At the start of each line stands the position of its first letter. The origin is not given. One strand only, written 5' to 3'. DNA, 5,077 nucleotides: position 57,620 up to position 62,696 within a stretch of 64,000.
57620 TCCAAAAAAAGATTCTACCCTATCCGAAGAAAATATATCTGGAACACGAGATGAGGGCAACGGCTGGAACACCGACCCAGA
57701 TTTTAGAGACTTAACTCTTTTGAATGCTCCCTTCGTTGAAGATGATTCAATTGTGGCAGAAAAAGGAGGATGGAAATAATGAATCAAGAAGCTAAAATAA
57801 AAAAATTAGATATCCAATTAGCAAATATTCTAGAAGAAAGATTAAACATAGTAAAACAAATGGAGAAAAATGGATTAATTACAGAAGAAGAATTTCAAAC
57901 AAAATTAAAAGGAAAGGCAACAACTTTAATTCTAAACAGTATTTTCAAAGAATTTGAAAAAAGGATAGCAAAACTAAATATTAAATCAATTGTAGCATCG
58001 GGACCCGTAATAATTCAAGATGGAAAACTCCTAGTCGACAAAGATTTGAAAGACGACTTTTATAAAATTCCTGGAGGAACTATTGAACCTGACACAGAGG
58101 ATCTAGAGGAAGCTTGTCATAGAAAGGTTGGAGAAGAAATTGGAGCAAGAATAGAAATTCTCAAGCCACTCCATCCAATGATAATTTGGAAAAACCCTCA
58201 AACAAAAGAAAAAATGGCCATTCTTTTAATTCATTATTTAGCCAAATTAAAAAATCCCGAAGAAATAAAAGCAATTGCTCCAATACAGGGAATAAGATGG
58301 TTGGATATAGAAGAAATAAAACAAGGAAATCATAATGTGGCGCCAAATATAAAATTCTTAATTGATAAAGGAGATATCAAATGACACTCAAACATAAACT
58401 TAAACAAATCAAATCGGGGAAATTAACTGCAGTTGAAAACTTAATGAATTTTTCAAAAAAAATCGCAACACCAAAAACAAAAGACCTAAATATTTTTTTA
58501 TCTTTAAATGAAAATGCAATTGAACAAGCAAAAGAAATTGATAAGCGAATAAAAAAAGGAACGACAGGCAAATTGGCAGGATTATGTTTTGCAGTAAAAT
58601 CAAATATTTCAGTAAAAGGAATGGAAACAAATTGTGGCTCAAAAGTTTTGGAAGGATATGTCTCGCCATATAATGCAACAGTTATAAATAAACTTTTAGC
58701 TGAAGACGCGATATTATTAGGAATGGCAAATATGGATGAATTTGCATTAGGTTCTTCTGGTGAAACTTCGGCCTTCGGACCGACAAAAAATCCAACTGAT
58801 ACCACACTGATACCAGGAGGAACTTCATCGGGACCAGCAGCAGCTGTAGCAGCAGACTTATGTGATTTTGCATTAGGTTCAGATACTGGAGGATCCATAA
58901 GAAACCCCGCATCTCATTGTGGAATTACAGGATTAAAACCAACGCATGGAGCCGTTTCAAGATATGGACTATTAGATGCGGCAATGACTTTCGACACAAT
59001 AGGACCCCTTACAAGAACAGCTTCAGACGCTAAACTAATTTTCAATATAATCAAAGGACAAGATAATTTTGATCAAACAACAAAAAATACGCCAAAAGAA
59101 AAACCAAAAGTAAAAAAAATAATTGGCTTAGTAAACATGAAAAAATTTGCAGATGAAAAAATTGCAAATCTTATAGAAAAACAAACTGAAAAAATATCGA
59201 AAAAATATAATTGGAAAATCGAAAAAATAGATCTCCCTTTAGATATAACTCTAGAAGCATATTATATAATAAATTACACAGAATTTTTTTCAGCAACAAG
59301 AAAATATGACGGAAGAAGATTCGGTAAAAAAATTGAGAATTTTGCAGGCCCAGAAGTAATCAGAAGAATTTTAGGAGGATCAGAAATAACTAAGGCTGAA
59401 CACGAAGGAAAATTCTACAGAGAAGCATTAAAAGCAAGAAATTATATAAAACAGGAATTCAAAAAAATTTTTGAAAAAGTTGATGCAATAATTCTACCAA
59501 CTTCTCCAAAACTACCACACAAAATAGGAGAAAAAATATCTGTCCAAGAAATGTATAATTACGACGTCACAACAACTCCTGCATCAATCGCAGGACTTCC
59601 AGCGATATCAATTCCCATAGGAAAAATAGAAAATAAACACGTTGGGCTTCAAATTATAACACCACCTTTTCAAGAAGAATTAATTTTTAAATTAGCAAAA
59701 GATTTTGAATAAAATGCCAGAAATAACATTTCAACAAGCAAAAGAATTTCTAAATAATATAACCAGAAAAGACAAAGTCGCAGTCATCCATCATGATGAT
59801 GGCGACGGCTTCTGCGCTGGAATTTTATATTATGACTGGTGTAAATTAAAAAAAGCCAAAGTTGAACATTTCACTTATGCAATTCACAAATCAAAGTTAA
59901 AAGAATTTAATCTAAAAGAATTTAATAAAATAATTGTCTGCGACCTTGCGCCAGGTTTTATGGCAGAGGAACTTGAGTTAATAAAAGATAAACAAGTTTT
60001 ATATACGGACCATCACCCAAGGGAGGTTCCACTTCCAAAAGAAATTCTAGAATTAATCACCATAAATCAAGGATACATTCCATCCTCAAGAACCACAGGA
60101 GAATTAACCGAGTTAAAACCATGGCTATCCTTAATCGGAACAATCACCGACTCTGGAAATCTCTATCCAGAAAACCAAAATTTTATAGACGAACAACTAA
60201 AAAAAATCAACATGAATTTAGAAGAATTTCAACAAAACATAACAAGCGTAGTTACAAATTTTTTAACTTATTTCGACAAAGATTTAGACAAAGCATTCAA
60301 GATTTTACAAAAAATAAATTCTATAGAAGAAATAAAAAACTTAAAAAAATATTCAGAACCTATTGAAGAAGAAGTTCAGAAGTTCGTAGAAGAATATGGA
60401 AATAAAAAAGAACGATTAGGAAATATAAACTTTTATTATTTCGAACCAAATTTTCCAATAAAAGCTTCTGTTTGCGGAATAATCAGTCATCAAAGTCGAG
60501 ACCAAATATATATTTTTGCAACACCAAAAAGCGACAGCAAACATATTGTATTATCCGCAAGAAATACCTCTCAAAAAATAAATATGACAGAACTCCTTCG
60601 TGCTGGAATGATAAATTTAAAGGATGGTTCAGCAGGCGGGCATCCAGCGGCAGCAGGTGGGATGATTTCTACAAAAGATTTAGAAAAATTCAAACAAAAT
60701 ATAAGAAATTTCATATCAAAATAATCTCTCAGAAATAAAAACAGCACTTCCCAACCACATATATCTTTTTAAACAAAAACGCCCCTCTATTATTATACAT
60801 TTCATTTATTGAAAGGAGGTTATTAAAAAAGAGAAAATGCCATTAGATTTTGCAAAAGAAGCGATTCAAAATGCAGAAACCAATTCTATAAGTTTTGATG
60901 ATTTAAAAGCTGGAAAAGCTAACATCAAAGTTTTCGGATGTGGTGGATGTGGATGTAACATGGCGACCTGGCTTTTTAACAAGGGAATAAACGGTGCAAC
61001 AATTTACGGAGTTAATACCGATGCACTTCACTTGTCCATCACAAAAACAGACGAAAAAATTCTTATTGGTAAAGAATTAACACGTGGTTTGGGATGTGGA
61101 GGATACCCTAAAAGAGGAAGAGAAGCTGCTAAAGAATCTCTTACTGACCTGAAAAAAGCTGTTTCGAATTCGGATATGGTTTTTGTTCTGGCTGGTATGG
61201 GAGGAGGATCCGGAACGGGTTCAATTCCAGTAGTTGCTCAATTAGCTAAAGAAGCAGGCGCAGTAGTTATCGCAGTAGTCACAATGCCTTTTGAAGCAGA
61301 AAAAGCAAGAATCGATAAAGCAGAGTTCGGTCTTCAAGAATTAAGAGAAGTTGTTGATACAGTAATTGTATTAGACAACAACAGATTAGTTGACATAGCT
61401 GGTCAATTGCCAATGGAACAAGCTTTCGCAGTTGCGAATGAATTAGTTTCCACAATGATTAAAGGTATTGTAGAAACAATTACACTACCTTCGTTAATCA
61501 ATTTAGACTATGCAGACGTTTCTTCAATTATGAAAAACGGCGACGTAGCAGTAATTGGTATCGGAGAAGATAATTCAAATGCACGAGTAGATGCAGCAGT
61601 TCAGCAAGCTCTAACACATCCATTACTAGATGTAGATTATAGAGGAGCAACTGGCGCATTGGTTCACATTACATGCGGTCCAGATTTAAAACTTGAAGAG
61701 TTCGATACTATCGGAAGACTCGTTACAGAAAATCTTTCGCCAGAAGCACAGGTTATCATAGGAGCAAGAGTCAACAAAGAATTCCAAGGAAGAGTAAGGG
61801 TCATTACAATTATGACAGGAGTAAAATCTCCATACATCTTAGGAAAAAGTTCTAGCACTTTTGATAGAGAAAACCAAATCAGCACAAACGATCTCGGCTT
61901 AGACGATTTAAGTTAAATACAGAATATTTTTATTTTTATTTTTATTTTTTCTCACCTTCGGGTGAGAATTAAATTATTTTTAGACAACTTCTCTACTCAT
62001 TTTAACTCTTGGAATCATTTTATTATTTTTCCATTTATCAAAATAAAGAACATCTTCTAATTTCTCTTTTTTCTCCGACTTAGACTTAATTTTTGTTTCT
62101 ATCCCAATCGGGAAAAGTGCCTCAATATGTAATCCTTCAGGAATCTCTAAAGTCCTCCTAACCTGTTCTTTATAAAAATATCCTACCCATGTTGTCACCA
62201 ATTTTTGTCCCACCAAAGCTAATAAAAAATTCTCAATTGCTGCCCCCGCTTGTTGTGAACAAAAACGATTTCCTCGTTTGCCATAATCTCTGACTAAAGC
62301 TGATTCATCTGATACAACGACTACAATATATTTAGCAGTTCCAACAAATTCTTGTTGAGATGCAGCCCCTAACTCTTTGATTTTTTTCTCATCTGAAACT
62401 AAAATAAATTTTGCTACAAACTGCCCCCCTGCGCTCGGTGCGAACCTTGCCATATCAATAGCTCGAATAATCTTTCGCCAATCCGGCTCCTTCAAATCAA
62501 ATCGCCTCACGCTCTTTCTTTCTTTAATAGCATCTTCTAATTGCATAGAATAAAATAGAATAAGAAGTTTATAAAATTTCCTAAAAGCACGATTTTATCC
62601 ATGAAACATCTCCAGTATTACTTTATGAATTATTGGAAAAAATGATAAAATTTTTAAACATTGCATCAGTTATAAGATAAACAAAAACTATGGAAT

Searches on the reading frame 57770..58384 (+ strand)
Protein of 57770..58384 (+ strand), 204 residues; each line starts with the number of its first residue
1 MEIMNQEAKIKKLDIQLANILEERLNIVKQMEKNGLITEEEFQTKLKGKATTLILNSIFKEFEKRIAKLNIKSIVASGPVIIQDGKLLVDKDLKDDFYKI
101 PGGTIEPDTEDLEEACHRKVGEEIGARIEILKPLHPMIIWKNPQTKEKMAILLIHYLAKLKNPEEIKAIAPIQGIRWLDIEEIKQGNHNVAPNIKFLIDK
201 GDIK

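Call 60: search_protein_families(library=pfam, proteins=[window:57770-58384:+], max_evalue=0.00001)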
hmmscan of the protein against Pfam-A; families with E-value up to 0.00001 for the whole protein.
window:57770-58384:+ (204 aa): 1 family
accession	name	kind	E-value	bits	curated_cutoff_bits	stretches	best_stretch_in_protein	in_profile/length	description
PF00293.34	NUDIX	-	7.2e-11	42.7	21.1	1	82-187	10-122/134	NUDIX domain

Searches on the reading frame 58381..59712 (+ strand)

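Call 60: search_protein_families(library=pfam, proteins=[window:58381-59712:+], max_evalue=0.00001)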
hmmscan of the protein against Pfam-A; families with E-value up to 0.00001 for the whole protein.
window:58381-59712:+ (443 aa): 1 family
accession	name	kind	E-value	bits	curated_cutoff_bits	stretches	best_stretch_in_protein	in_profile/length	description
PF01425.27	Amidase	-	3.6e-115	386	27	1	24-435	6-444/445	Amidase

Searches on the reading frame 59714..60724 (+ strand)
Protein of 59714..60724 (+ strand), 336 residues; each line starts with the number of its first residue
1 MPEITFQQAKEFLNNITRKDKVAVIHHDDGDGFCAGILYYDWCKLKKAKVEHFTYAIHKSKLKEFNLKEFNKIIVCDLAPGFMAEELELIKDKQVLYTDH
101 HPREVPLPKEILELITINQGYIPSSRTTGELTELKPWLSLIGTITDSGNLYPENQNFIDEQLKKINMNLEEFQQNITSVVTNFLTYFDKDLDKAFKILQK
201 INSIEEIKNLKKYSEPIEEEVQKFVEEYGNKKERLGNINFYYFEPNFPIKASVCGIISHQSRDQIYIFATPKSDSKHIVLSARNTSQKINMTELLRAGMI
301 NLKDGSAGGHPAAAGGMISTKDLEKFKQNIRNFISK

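Call 60: search_protein_families(library=pfam, proteins=[window:59714-60724:+], max_evalue=0.00001)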
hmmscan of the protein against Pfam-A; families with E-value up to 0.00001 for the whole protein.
window:59714-60724:+ (336 aa): 2 families
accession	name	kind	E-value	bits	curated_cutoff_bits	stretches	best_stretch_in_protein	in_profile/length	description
PF02272.25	DHHA1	-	1.5e-10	41.8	25.9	1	253-335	21-101/102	DHHA1 domain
PF01368.27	DHH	-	1.6e-07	32.1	28.1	1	21-104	1-75/125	DHH family, N-terminal domain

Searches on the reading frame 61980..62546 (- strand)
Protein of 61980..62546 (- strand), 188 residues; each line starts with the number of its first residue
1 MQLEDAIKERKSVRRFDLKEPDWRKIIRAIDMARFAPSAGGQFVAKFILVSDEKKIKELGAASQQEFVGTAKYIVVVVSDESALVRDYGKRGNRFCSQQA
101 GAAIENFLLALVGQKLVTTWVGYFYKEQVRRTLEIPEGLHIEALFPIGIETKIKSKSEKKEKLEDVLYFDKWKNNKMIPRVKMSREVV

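Call 60: search_protein_families(library=pfam, proteins=[window:61980-62546:-], max_evalue=0.00001)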
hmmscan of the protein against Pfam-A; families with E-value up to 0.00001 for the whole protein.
window:61980-62546:- (188 aa): 2 families
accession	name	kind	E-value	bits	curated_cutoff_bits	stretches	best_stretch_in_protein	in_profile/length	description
PF00881.29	Nitroreductase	-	4e-20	73.1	23.5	1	63-148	82-166/167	Nitroreductase family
PF14512.11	TM1586_NiRdase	-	2.5e-09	37.5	27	1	3-175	2-158/215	Putative TM nitroreductase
